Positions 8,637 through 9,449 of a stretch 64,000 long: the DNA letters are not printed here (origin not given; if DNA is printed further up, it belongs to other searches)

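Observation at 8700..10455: Candidate type II restriction-modification pair: low-GC GIY-YIG-like nuclease ORF downstream of a Dam-class (D12) methyltransferase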

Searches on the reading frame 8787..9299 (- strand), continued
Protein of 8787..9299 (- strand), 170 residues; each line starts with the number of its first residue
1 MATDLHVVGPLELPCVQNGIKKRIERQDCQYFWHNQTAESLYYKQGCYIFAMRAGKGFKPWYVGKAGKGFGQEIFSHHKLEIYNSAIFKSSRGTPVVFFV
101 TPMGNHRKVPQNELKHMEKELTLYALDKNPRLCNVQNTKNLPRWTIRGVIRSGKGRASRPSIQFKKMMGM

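Call 32: find_encoding_contigs(protein=P0005, flank=10000, max_places=2)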
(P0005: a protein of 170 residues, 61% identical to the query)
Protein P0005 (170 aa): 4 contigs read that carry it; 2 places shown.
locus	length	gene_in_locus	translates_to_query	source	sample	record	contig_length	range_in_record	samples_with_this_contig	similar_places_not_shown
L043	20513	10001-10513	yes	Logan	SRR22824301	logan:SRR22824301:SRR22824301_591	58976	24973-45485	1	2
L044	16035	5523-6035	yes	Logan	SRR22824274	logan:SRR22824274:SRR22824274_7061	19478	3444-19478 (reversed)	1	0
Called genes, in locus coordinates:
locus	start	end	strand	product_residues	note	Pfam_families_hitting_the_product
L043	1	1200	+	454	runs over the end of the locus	PF00324:AA_permease, PF13520:AA_permease_2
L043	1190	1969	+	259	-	PF00403:HMA, PF07291:MauE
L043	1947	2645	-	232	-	PF12919:TcdA_TcdB (faint), PF04488:Gly_transf_sug (weak)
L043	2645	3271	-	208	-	-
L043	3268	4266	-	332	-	-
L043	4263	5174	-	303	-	-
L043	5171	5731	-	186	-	PF13489:Methyltransf_23, PF08241:Methyltransf_11, PF13649:Methyltransf_25 (faint)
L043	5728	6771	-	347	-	-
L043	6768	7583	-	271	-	-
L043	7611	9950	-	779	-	PF10145:PhageMin_Tail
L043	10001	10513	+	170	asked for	-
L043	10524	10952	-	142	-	-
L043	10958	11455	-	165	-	-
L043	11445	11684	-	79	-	-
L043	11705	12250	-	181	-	-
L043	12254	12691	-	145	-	PF06199:Phage_tail_2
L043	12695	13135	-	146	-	-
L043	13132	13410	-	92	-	-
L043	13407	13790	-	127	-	PF25138:Phage_H_T_join_3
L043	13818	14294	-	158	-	PF09956:Phage_cement_2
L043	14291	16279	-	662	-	PF10124:Mu-like_gpT (faint), PF25209:Phage_capsid_4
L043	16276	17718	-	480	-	PF05136:Phage_portal_2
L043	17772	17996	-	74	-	-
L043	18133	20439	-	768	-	PF20454:GpA_nuclease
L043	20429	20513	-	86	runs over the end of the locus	-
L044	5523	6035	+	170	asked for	-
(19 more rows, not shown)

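Call 33: find_encoding_contigs(protein=P0023, flank=10000, max_places=2)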
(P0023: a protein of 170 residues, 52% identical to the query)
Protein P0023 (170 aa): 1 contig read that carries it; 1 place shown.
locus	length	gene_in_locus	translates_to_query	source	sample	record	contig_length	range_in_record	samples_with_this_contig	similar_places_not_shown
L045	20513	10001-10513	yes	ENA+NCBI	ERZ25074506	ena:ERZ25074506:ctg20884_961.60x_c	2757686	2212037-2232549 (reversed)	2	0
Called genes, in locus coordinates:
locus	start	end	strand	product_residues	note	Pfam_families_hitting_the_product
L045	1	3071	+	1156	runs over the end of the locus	-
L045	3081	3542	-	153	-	-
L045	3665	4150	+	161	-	PF00072:Response_reg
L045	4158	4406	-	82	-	-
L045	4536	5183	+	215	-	-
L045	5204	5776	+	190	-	PF00329:Complex1_30kDa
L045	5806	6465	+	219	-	PF01794:Ferric_reduct (weak)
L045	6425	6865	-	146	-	PF02566:OsmC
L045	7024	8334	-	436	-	PF01841:Transglut_core (weak)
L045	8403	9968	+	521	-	PF13541:ChlI, PF07728:AAA_5 (faint), PF00493:MCM (faint), PF01078:Mg_chelatase, PF00158:Sigma54_activat (faint), PF13335:Mg_chelatase_C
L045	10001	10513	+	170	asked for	-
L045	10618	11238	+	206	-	-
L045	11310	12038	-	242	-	PF02607:B12-binding_2, PF02310:B12-binding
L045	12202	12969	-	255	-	PF01209:Ubie_methyltran, PF13489:Methyltransf_23, PF07021:MetW (weak), PF13847:Methyltransf_31, PF08241:Methyltransf_11, PF08242:Methyltransf_12, PF13649:Methyltransf_25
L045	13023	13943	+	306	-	PF01435:Peptidase_M48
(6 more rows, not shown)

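Call 46: search_dna_similar(query=window:8787-9299:-, collection=phages, mode=protein, max_evalue=0.001)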
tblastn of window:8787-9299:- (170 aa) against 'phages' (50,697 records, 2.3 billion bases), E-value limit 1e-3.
No match.
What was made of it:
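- Tried and rejected: tblastn against deposited phage genomes (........) found no match (call 46).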

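Call 54: search_protein_families(library=padloc, proteins=[L009:5661-7982:+, L010:4857-6863:+, L011:8096-11275:+, L012:5955-7946:+, L013:3752-6982:+, L013:6983-7915:+, L014:7716-10313:+, L015:4961-8047:+, L017:4647-7601:+, L023:4702-7947:+], max_evalue=0.00001)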
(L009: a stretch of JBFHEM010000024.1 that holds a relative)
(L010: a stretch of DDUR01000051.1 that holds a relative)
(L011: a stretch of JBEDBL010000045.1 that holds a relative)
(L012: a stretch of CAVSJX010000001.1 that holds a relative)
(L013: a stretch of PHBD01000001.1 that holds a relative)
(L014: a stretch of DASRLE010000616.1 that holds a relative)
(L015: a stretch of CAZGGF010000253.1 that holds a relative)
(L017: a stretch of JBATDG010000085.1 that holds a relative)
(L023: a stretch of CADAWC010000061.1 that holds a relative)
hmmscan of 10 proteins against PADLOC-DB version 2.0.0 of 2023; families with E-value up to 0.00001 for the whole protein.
L009:5661-7982:+ (773 aa): 1 family
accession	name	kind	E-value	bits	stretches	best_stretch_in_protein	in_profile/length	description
PDLC04783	PDC-M72A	-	3e-14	51.1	1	614-769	242-388/392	-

L010:4857-6863:+ (668 aa): 15 families
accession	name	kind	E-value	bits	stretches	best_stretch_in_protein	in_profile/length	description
PDLC04106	HerA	-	0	1153.6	1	1-667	1-664/667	-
PDLC04102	HerA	-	9.6e-99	329.5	1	4-654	7-642/654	-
PDLC04105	HerA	-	4.4e-85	284.4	1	3-665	8-569/576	-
PDLC04098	HerA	-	1.3e-80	269.9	1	5-651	11-668/686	-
PDLC04100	HerA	-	8.2e-64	214.3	2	411-654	334-577/580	-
PDLC02185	HerA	-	2.5e-62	209.5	2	411-653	337-583/585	-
PDLC02188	HerA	-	3.8e-57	192.4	2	420-665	327-576/578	-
PDLC04104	HerA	-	7.2e-51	171.1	1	355-653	60-358/379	-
PDLC04103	HerA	-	2.4e-45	153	2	422-649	353-574/579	-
PDLC04097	HerA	-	1.7e-39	134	2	474-633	434-594/618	-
PDLC04140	mad8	-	8.1e-20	69.5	1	178-632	28-300/314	mads_8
PDLC04101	HerA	-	4e-14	50.2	1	3-261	10-249/400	-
PDLC01055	HerA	-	8e-12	42.7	1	512-632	414-525/532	Type III coevolved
PDLC04099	HerA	-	7.3e-10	36.5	1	5-224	10-211/214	-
PDLC04107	HerA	-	9.1e-09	32.8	1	6-225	13-212/306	-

L011:8096-11275:+ (1059 aa): 0 families

L012:5955-7946:+ (663 aa): 41 families (the best 25 are shown)
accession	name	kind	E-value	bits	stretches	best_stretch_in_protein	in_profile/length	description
PDLC03612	REase_MTase_IIG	-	1.2e-66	223.7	2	254-661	803-1233/1247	Type IIG restriction enzyme-methyltransferase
PDLC03601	REase_MTase_IIG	-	2.6e-56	189.1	3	407-621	831-1053/1110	Type IIG restriction enzyme-methyltransferase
PDLC03596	REase_MTase_IIG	-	8.1e-56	187.7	2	254-662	708-1133/1148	Type IIG restriction enzyme-methyltransferase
PDLC03609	REase_MTase_IIG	-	1.3e-51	173.5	1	244-624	546-932/1066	Type IIG restriction enzyme-methyltransferase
PDLC03226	MTase_II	-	1.2e-28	98.1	2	251-374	122-244/579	Type II methyltransferase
PDLC03313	MTase_II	-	1.5e-27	94.4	1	252-615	139-510/563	Type II methyltransferase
PDLC02643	DrmMI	-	1.3e-26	90.8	3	90-188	667-761/1347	DrmMI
PDLC03604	REase_MTase_IIG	-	3e-26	89.8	1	255-623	532-935/1011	Type IIG restriction enzyme-methyltransferase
PDLC03629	REase_MTase_IIG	-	3.3e-24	82.8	2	252-635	565-980/1182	Type IIG restriction enzyme-methyltransferase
PDLC03335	MTase_II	-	1.9e-22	77.7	1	252-365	190-305/607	Type II methyltransferase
PDLC03248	MTase_II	-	2.3e-18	64.2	1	252-359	80-190/521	Type II methyltransferase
PDLC03250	MTase_II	-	3.5e-18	63.7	1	257-625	340-711/775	Type II methyltransferase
PDLC03245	MTase_II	-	7.5e-17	59.1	1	255-356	156-258/577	Type II methyltransferase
PDLC02646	DrmMI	-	1.1e-16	58.2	1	91-198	47-152/792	DrmMI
PDLC02529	PglX|PglXI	-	2.6e-14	49.9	1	410-638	530-784/1189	PglX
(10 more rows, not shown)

L013:3752-6982:+ (1076 aa): 17 families
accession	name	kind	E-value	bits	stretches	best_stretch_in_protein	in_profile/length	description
PDLC03782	RT_UG6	-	5.6e-253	840.5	1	111-1071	3-921/925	DRT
PDLC01136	RT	-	2.6e-18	64.4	1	6-123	3-112/263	RT (reverse transcriptase)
PDLC03745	Drt1a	-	1.7e-17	60.6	1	212-484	194-446/1176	DRT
PDLC03759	RT_UG21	-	2.1e-14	51.2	1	9-334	2-232/503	DRT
PDLC03754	RT_UG17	-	6.8e-14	49.5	1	217-371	126-259/429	DRT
PDLC03756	RT_UG19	-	4.4e-11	40.6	1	6-105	4-96/562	DRT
PDLC03762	RT_UG24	-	3.1e-10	36.9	1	217-336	172-291/1036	DRT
PDLC03778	RT_UG39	-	7.2e-10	36.4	1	270-357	275-358/541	DRT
PDLC03773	RT_UG34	-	1.2e-09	35.7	1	204-367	136-285/512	DRT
PDLC03766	Drt9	-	7.3e-08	29.7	1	216-366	155-276/488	DRT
PDLC03783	Drt8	-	2.8e-07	28.2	1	291-453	187-315/493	DRT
PDLC03768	Drt3a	-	4.3e-07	27.7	1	224-365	140-247/411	DRT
PDLC03757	Drt2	-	2.1e-06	25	0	281-370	281-361/502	DRT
PDLC03765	RT_UG27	-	4.2e-06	24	0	285-368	186-260/420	DRT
PDLC01607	RT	-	4.4e-06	25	0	213-367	42-148/161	"CAS-I,CAS-II,CAS-III,CAS-IV,CAS-V,CAS-VI; acquisition_associated"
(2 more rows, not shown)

L013:6983-7915:+ (310 aa): 6 families
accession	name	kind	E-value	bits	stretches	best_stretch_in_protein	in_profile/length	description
PDLC03804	RTasNitrilase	-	1.1e-95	319.1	1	3-292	121-395/397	DRT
PDLC03780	RT_UG5-nitrilase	-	1.1e-32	111.4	1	42-292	667-890/907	DRT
PDLC03745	Drt1a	-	3.2e-27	92.8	1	61-279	964-1170/1176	DRT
PDLC02171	Drt1a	-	3.1e-13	46.2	1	168-279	1114-1222/1232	-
PDLC02995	RT_UG5-nitrilase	-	1.1e-10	38.2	1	61-264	725-926/958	-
PDLC01989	CARF_m7--CARF_nitrilase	-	2.2e-06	24.6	1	152-240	307-393/457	-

L014:7716-10313:+ (865 aa): 9 families
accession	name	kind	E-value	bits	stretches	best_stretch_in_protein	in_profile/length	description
PDLC02198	IetS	-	4.1e-59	198.3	1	264-853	196-780/795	-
PDLC02197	IetS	-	7.1e-42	141.6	1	283-722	217-611/749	-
PDLC02201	IetS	-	5.7e-37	125.4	2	503-719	401-599/781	-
PDLC04233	IetS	-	5.8e-32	108.7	1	406-858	384-850/855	-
PDLC02200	IetS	-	4e-29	99.3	1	320-742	267-646/780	-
PDLC02199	IetS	-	3.6e-27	92.9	1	291-721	284-679/826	-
PDLC02202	IetS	-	1.3e-17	61.3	1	319-721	294-639/780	-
PDLC03014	subtilase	-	4.9e-10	37.5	1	324-640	175-374/391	-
PDLC04234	IetS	-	8.3e-09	32.2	1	427-571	414-565/656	-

L015:4961-8047:+ (1028 aa): 6 families
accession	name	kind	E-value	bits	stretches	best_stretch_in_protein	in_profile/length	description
PDLC03040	REase_I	-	7.8e-246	816.5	1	6-1022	6-1023/1029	Type I restriction enzyme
PDLC03044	REase_I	-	1.3e-65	220.1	2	18-573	19-555/1034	Type I restriction enzyme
PDLC03041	REase_I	-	5.2e-59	198.2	3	242-534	283-572/1099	Type I restriction enzyme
PDLC03048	REase_I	-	7.3e-54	181.2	2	6-573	5-527/976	Type I restriction enzyme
PDLC03045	REase_I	-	2.7e-21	73.3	1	300-716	285-726/995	Type I restriction enzyme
PDLC03046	REase_I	-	2.7e-21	73.2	2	619-674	673-728/1025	Type I restriction enzyme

L017:4647-7601:+ (984 aa): 7 families
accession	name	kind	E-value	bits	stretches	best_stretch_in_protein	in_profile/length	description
PDLC03040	REase_I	-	1.4e-124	415.1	1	37-682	21-695/1029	Type I restriction enzyme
PDLC03041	REase_I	-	1.1e-70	236.9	2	245-678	282-742/1099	Type I restriction enzyme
PDLC03044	REase_I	-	7.2e-68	227.5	2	122-540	103-525/1034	Type I restriction enzyme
PDLC03048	REase_I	-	2.8e-51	172.7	2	118-551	83-510/976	Type I restriction enzyme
PDLC03046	REase_I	-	1.4e-32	110.6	2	228-477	216-492/1025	Type I restriction enzyme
PDLC03045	REase_I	-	1.3e-18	64.4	2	301-440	286-428/995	Type I restriction enzyme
PDLC03047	REase_I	-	4.3e-07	26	1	277-654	342-703/1107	Type I restriction enzyme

L023:4702-7947:+ (1081 aa): 1 family
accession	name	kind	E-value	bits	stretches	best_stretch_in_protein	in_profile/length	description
PDLC03654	REase_III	-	4.4e-178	592.3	2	311-1065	375-1112/1154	Type III restriction enzyme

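Call 55: search_protein_families(library=pfam, proteins=[L009:5661-7982:+, L010:4857-6863:+, L011:8096-11275:+, L012:5955-7946:+, L013:3752-6982:+, L013:6983-7915:+, L014:7716-10313:+, L014:6727-7710:+, L023:1613-4699:+, L023:4702-7947:+], max_evalue=0.00001)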
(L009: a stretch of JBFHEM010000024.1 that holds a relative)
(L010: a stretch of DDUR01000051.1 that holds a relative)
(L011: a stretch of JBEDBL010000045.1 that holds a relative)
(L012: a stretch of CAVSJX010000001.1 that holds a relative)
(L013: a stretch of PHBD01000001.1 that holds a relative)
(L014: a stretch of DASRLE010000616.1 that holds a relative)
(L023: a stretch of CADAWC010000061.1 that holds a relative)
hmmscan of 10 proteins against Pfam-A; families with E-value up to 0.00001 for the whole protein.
L009:5661-7982:+ (773 aa): 5 families
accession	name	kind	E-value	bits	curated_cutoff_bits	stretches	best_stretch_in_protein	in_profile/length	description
PF12796.13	Ank_2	-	6e-22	78.5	27.3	1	674-737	28-89/90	Ankyrin repeats (3 copies)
PF00023.36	Ank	-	5.4e-18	64.5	21.1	0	708-736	2-30/33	Ankyrin repeat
PF13606.12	Ank_3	-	1.2e-16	59.3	22.3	0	708-736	2-30/30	Ankyrin repeat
PF13637.12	Ank_4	-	6.3e-15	55.4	22.7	1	682-728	4-50/50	Ankyrin repeats (many copies)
PF13857.12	Ank_5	-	1.6e-13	51.1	27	0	694-737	1-45/56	Ankyrin repeats (many copies)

L010:4857-6863:+ (668 aa): 1 family
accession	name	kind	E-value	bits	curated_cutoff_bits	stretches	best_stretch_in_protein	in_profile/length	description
PF01935.23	DUF87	-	3.6e-19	70.2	23.2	1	157-313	3-154/220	Helicase HerA, central domain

L011:8096-11275:+ (1059 aa): 3 families
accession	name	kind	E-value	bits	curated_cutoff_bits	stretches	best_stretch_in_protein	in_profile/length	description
PF13385.13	Laminin_G_3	-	4.8e-28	98.6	27.6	1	408-568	1-151/151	Concanavalin A-like lectin/glucanases superfamily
PF18884.5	TSP3_bac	-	3.9e-20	71.8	25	1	990-1009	1-20/22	Bacterial TSP3 repeat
PF13290.12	CHB_HEX_C_1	-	2.6e-06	27.7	22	1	846-908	9-63/67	Chitobiase/beta-hexosaminidase C-terminal domain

L012:5955-7946:+ (663 aa): 3 families
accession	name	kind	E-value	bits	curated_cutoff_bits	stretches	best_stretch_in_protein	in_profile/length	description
PF07669.17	Eco57I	-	2e-35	122.8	25.3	1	97-351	2-171/171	Eco57I restriction-modification methylase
PF12950.13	TaqI_C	-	4.8e-11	43.4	26.5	1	499-620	6-118/118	TaqI-like C-terminal specificity domain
PF02384.22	N6_Mtase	-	8.6e-06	25.7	20.4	0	247-347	115-215/311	N-6 DNA Methylase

L013:3752-6982:+ (1076 aa): 0 families

L013:6983-7915:+ (310 aa): 0 families

L014:7716-10313:+ (865 aa): 1 family
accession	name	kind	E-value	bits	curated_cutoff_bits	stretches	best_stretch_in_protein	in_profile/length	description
PF00082.27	Peptidase_S8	-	2.2e-33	116.3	21.8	1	321-663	2-288/288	Subtilase family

L014:6727-7710:+ (327 aa): 1 family
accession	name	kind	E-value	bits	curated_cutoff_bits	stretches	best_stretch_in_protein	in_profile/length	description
PF00004.35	AAA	-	5.4e-30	105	21.2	1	123-249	1-131/131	ATPase family associated with various cellular activities (AAA)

L023:1613-4699:+ (1028 aa): 1 family
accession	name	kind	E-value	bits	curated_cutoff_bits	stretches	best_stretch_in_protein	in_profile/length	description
PF01555.25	N6_N4_Mtase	-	1.9e-29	103.7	26.7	1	490-779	1-206/221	DNA methylase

L023:4702-7947:+ (1081 aa): 3 families
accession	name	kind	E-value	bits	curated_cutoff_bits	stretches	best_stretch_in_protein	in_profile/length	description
PF04851.21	ResIII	-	3.9e-09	37.1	22.5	1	147-295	21-163/164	Type III restriction enzyme, res subunit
PF18766.7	SWI2_SNF2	-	4.6e-06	26.9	26.7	0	158-281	27-143/221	SWI2/SNF2 ATPase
PF00270.35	DEAD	-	7.5e-06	26.2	26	0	155-281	20-145/167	DEAD/DEAH box helicase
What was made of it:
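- One other locus (L012) has a lone MTase 16 bp upstream (calls 54, 55).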
